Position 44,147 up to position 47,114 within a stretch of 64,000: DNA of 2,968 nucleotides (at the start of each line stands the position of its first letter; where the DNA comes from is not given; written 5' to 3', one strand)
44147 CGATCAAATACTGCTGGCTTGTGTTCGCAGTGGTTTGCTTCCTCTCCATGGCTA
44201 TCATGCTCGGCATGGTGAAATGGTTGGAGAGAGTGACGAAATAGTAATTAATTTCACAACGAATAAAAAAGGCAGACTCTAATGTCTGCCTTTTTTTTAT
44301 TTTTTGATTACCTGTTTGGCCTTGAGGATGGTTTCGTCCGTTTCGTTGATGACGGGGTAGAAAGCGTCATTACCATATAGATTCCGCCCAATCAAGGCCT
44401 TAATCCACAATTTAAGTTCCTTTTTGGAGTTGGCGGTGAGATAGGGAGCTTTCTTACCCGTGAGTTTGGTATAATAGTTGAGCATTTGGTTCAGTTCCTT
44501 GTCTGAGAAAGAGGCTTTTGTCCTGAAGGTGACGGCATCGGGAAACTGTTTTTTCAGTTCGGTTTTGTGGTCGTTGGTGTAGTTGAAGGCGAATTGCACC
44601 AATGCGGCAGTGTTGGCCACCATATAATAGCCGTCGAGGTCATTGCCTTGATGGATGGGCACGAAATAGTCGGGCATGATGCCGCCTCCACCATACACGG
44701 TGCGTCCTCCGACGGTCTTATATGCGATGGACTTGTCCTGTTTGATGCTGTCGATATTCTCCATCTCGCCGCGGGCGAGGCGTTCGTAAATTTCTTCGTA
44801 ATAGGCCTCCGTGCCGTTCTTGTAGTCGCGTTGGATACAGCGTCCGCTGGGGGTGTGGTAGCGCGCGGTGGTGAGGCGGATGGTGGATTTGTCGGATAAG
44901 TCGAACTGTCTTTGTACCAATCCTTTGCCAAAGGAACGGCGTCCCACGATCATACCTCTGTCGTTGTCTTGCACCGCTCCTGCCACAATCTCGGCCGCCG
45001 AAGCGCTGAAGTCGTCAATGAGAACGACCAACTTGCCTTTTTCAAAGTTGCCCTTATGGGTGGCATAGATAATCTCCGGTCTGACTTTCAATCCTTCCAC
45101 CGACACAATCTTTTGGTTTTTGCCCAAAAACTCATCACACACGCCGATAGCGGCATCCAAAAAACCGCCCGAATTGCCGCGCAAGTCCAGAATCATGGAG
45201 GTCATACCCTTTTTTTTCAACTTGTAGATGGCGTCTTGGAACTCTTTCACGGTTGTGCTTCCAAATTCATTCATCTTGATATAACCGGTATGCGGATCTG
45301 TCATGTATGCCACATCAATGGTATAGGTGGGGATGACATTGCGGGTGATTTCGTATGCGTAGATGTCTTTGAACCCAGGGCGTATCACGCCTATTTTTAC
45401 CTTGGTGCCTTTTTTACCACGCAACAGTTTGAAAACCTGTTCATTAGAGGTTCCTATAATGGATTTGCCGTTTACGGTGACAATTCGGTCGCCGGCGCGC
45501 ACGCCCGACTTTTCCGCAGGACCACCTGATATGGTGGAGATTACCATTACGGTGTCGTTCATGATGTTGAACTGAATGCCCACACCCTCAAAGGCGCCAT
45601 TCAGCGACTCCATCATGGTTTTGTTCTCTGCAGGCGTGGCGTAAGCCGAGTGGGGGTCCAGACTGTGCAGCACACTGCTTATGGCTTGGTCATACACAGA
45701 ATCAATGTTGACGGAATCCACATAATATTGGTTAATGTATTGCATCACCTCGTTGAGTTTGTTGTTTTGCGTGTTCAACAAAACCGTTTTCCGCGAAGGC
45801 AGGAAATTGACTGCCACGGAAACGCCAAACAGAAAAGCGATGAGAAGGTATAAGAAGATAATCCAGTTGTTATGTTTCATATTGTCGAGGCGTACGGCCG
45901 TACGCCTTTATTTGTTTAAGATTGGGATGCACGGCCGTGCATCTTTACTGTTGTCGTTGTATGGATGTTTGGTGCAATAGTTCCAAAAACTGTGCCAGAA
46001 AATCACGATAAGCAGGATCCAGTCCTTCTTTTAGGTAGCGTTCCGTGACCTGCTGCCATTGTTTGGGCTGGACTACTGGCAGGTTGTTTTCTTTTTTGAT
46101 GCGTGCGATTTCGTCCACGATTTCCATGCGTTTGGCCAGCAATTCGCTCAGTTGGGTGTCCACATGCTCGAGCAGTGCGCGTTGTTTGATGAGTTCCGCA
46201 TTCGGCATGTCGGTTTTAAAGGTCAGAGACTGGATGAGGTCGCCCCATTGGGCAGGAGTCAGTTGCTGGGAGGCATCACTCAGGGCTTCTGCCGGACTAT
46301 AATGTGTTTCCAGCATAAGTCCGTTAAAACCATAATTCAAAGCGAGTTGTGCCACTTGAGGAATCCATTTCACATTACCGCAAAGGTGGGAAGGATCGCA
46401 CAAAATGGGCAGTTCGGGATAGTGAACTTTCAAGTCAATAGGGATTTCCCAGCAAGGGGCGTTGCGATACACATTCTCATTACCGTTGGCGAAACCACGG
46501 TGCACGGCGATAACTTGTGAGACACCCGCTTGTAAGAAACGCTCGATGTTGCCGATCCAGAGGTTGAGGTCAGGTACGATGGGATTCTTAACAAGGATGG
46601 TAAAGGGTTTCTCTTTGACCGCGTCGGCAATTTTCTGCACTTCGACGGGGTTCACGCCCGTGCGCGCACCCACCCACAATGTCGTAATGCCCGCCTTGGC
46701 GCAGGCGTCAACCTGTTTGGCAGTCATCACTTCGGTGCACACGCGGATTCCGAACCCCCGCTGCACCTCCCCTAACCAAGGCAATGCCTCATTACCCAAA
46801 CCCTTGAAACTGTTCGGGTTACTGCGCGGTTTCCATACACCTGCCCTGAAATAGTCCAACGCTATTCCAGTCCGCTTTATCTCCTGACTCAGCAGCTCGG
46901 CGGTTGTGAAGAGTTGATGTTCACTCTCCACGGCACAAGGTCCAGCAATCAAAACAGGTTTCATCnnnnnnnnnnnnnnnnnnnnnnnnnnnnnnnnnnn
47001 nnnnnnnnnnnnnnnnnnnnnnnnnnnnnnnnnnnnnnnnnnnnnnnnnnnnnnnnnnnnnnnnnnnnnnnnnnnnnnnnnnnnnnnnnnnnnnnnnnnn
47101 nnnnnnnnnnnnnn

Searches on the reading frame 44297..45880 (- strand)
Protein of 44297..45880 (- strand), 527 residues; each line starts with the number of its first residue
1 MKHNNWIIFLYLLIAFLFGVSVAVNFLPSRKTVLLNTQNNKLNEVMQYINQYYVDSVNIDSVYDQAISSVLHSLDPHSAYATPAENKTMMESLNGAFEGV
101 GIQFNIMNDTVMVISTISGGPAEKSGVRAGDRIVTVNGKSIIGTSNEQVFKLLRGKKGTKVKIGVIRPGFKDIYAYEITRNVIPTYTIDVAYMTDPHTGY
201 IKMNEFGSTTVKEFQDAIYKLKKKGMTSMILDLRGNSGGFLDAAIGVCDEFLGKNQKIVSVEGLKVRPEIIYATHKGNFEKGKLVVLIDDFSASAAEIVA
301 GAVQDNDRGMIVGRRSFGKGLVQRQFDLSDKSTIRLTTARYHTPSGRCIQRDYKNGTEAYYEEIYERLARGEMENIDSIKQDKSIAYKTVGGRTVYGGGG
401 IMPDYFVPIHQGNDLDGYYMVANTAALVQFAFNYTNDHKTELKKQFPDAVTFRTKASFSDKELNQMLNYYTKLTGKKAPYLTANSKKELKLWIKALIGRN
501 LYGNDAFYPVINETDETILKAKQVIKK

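Call 3: search_protein_families(library=pfam, proteins=[window:44297-45880:-], max_evalue=1)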
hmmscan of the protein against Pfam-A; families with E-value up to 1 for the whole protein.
window:44297-45880:- (527 aa): 7 families
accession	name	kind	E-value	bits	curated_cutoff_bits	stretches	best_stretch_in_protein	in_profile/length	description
PF03572.23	Peptidase_S41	-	1.1e-47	162.1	24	1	198-352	2-157/165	Peptidase family S41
PF17820.7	PDZ_6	-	6.3e-12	45.5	27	1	118-167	7-54/54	PDZ domain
PF00595.29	PDZ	-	1e-11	45.5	23.2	1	98-165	10-80/81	PDZ domain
PF13180.12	PDZ_2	-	1.2e-11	45.1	27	1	100-169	3-71/80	PDZ domain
PF22694.1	CtpB_N-like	-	0.0025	18.7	27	1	37-80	36-80/85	Activating protease CtpB N-terminal domain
PF14685.13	PDZ_Tricorn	-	0.0038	17.6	25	1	120-167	31-78/88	Tricorn protease PDZ domain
PF21558.3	Pept_S41_N_bact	-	0.017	15.4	27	1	122-142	15-35/87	Bacteroidetes, Peptidase, S41 family, N-terminal domain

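Call 4: search_protein_families(library=ncbifam, proteins=[window:44297-45880:-], max_evalue=1)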
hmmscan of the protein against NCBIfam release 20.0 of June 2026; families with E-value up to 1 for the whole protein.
window:44297-45880:- (527 aa): 22 families
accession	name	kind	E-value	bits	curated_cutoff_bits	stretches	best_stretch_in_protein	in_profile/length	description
TIGR00225.1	prc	subfamily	5.9e-87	291.8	218.6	1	58-352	11-306/335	C-terminal processing peptidase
TIGR03900.1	prc_long_Delta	hypoth_equivalog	7.3e-77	259.2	660.95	1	39-350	80-394/973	MXAN_5808 family serine peptidase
NF052377.1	lmo1851_S41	exception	2.2e-76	257.5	725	1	1-351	4-358/468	lmo1851 family serine protease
NF045590.1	Cterm_S41_CtpC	exception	1.1e-62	212.1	665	1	47-352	68-370/418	carboxyl-terminal processing protease CtpC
NF045589.1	Cterm_S41_CtpB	exception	4.3e-62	210.1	633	1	60-351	79-371/416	carboxyl-terminal processing protease CtpB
NF045588.1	Cterm_S41_CtpA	exception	1.4e-61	208.6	625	1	59-351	72-367/401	carboxyl-terminal processing protease CtpA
NF045591.1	Cterm_S41_CtpZ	exception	1.9e-55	188.2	525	1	65-351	77-365/403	carboxyl-terminal processing protease CtpZ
NF051464.1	tail_spec_CT441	exception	7.9e-50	170.2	700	1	55-351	204-516/645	tail-specific protease Tsp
NF008388.1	PRK11186.1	exception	8.8e-43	146.6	825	1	57-326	205-484/663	carboxy terminal-processing peptidase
NF058627.1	S41_Gfo1087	equivalog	1.9e-13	50.2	455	1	35-255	60-281/489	GFO_1087 family putative carboxy terminal peptidase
TIGR02037.1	degP_htrA_DO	subfamily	2.3e-06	26.8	416.2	1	109-170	259-319/434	Do family serine endopeptidase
NF033424.1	chlamy_CPAF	equivalog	4e-06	25.7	250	1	271-334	447-509/564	protease-like activity factor CPAF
NF007526.1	PRK10139.1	equivalog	0.00017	20.4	756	1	116-169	298-350/456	serine endoprotease DegQ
NF047968.1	SerProtHtrA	equivalog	0.00018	21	470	1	107-169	287-348/357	serine protease HtrA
TIGR00054.1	TIGR00054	equivalog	0.00019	20.5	147.55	1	105-169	197-260/421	RIP metalloprotease RseP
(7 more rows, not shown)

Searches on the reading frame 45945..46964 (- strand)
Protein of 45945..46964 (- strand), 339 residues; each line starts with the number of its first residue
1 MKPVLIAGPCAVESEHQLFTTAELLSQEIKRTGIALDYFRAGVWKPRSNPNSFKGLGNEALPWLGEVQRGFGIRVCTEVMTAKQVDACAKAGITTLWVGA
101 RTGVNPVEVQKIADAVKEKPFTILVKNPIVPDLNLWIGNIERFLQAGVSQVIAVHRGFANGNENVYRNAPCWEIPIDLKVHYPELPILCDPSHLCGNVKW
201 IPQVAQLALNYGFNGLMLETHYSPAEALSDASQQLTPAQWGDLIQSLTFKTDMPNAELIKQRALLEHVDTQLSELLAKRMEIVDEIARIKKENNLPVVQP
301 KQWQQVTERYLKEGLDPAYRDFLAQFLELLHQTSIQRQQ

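Call 3: search_protein_families(library=pfam, proteins=[window:45945-46964:-], max_evalue=1)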
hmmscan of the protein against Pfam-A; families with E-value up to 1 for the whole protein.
window:45945-46964:- (339 aa): 2 families
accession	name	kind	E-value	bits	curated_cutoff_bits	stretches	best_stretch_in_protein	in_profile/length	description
PF00793.26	DAHP_synth_1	-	9.7e-35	120.2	25.5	1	3-240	18-254/270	DAHP synthetase I family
PF01817.26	CM_2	-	3e-18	66.2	27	1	262-339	2-80/80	Chorismate mutase type II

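Call 4: search_protein_families(library=ncbifam, proteins=[window:45945-46964:-], max_evalue=1)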
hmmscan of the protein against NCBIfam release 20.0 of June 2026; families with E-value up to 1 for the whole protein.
window:45945-46964:- (339 aa): 24 families
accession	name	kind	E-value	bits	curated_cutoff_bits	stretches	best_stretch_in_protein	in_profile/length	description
NF006421.0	PRK08673.1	subfamily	8.1e-48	163.4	335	1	2-248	94-327/338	3-deoxy-7-phosphoheptulonate synthase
TIGR01361.1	DAHP_synth_Bsub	equivalog_domain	1.9e-42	145.4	267.75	1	3-247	26-257/260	3-deoxy-7-phosphoheptulonate synthase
NF009239.0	PRK12595.1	equivalog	1e-39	136.6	279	2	3-249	119-352/360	bifunctional 3-deoxy-7-phosphoheptulonate synthase/chorismate mutase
NF009933.0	PRK13396.1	subfamily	4.1e-38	131.3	486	1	4-249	103-336/352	3-deoxy-7-phosphoheptulonate synthase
NF041229.1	BagF_FevY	exception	1.7e-24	86.6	700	1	3-238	91-313/340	phospho-2-dehydro-3-deoxyheptonate aldolase BagF/FevY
TIGR01362.1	KDO8P_synth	equivalog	4.3e-19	68.7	314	1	3-248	3-250/258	3-deoxy-8-phosphooctulonate synthase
NF003543.0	PRK05198.1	equivalog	6.3e-19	68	242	2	3-90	18-106/273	3-deoxy-8-phosphooctulonate synthase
TIGR01805.1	CM_mono_grmpos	equivalog_domain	1.6e-11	44.3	71.2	1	260-334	3-77/81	chorismate mutase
TIGR01791.2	CM_archaeal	equivalog_domain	7.5e-09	35.5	66.95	1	261-338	4-82/83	chorismate mutase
NF009109.0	PRK12457.1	equivalog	1.9e-08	33.9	457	1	4-245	18-263/281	3-deoxy-8-phosphooctulonate synthase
TIGR01803.1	CM-like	subfamily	1.2e-07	31.8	73.35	1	262-325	5-73/82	chorismate mutase family protein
NF008400.0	PRK11199.1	equivalog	1.7e-06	27.2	273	1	256-306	3-53/374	bifunctional chorismate mutase/prephenate dehydrogenase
NF004925.0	PRK06285.1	equivalog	2.6e-06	27.4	77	1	255-310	6-61/99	chorismate mutase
TIGR01799.1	CM_T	equivalog_domain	4.8e-06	26.6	95.9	1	261-302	4-45/83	chorismate mutase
TIGR01808.1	CM_M_hiGC-arch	equivalog_domain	2.8e-05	24.1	52.15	1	260-329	4-71/74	chorismate mutase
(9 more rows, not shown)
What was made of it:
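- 45945..46964 (-): Bifunctional DAHP synthase/chorismate mutase, 339 aa. Calls 3 and 4.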
